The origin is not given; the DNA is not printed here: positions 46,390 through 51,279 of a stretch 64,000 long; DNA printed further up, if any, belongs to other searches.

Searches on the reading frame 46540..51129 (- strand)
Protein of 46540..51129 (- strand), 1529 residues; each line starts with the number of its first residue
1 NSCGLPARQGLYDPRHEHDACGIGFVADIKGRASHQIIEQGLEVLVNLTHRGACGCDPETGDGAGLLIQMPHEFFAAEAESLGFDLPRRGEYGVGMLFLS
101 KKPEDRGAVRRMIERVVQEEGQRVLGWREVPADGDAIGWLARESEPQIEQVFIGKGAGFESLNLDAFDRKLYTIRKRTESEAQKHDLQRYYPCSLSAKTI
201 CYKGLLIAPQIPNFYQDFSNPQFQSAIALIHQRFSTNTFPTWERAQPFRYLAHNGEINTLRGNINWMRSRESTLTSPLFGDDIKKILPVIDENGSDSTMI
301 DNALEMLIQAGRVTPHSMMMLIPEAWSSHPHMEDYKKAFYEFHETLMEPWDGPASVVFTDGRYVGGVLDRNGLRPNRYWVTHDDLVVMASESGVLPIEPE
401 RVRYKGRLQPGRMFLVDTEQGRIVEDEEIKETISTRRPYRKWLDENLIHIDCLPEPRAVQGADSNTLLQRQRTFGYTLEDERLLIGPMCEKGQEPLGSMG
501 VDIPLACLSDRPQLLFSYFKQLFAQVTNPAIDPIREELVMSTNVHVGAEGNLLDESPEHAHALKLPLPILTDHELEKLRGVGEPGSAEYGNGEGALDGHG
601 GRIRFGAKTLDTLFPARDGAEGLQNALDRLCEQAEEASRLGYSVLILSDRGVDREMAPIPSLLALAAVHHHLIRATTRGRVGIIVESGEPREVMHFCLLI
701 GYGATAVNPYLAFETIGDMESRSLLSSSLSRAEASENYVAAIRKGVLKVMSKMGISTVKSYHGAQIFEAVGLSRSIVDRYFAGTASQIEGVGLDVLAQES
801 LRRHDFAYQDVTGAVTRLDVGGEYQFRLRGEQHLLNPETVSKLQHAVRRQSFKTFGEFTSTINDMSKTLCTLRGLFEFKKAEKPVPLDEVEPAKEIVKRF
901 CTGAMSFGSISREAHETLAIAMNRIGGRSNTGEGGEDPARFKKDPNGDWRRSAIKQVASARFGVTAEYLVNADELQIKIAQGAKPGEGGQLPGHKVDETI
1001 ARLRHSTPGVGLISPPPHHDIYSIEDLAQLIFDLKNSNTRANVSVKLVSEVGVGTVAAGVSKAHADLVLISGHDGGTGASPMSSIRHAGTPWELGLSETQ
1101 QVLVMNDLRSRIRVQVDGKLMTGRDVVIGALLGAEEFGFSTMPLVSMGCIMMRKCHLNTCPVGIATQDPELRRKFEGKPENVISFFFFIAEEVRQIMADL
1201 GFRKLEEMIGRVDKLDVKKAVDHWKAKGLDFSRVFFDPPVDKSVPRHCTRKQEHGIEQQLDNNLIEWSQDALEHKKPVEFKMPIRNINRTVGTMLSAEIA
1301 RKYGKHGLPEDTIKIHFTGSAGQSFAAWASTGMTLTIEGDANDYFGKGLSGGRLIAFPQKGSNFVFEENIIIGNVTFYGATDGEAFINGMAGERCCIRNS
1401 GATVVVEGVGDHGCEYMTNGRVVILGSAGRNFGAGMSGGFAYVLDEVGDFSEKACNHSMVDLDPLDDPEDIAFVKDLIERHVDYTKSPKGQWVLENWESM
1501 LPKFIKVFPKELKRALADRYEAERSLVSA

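Call 50: search_protein_families(library=ncbifam, proteins=[window:46540-51129:-], max_evalue=1e-10)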
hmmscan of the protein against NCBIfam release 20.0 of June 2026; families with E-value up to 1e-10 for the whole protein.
window:46540-51129:- (1529 aa): 1 family
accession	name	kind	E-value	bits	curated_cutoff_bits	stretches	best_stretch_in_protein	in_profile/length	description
NF008730.0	PRK11750.1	equivalog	0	1769.8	1047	1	9-1512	3-1469/1490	glutamate synthase large subunit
